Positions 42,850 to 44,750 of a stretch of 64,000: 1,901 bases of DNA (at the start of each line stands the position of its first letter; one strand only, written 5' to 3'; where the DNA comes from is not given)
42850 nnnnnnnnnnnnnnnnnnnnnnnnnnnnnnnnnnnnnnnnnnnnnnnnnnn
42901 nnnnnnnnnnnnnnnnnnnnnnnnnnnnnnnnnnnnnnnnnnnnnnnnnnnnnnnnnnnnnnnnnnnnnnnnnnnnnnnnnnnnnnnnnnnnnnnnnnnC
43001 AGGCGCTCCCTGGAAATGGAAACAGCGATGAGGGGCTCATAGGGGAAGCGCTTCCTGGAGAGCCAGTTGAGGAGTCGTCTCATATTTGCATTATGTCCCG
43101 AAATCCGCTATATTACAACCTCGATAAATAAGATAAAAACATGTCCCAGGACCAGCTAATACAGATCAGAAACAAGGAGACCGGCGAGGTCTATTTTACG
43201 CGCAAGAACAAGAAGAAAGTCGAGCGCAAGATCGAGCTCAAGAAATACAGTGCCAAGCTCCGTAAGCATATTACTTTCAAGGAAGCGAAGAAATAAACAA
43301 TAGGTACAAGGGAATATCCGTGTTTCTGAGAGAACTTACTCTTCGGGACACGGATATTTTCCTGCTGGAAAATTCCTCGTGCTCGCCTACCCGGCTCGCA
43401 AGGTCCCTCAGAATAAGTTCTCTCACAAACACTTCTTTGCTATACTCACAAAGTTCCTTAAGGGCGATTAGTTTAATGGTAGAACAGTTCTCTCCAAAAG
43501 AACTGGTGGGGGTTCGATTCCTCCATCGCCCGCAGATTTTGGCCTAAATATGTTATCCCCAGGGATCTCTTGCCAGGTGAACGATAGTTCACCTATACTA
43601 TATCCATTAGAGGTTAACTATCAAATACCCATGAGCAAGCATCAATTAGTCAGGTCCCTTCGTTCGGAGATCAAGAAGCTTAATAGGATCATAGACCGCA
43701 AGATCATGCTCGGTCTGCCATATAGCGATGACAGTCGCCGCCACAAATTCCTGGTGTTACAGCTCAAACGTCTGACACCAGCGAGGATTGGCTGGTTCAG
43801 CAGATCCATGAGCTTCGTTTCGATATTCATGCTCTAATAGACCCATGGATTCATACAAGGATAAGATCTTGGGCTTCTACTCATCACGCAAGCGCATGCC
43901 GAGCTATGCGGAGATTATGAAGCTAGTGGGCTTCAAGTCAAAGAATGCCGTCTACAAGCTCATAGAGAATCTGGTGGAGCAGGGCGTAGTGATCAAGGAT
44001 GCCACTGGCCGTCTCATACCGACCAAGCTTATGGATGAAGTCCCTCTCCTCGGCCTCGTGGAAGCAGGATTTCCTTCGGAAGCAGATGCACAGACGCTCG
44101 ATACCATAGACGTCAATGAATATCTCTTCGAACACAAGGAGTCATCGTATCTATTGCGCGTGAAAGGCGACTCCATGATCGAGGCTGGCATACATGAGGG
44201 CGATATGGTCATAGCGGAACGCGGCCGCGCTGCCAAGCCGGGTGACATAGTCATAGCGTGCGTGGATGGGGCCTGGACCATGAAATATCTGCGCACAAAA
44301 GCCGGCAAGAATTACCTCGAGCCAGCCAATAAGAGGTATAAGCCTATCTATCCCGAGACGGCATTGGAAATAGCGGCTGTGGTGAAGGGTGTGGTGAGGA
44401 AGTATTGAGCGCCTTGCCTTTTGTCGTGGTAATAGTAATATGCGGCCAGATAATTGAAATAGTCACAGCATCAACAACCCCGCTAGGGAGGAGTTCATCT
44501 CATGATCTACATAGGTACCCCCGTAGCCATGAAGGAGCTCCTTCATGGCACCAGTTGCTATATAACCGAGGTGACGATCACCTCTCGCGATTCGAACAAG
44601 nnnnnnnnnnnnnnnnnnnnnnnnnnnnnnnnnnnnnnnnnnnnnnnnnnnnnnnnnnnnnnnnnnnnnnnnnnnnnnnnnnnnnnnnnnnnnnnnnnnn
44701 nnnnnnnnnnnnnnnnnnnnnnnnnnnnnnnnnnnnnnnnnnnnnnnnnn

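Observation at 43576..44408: Perfect Cheo-type SOS box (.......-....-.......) 250 bp upstream of lexA with an intervening small ORF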

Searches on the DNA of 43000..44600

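Call 77: search_rna_families(source=window, start=43000, end=44600, threshold=evalue, max_evalue=1)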
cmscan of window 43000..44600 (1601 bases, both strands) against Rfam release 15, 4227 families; matches with E-value up to 1: 2.
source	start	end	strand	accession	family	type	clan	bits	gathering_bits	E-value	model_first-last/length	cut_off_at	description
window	43462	43532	+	RF00005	tRNA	Gene; tRNA;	CL00001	67.5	29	3.8e-14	1-71/71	no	tRNA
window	43404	43464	-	RF00612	SNORD75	Gene; snRNA; snoRNA; CD-box;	-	20.9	50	0.017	1-62/62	no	Small nucleolar RNA SNORD75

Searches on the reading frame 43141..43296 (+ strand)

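Call 10: search_protein_families(library=ncbifam, proteins=[window:43141-43296:+], max_evalue=0.01)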
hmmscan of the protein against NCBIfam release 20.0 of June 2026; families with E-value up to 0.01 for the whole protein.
window:43141-43296:+ (51 aa): 3 families
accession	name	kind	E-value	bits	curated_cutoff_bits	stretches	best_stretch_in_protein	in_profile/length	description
NF001860.2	PRK00595.1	subfamily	2.3e-12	46.8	50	1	12-50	11-49/49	50S ribosomal protein L33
TIGR01023.1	rpmG_bact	equivalog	4.7e-11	42.8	23.95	1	11-50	15-54/56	50S ribosomal protein L33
NF001764.0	PRK00504.1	subfamily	0.00014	22.2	40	1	18-50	18-50/50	50S ribosomal protein L33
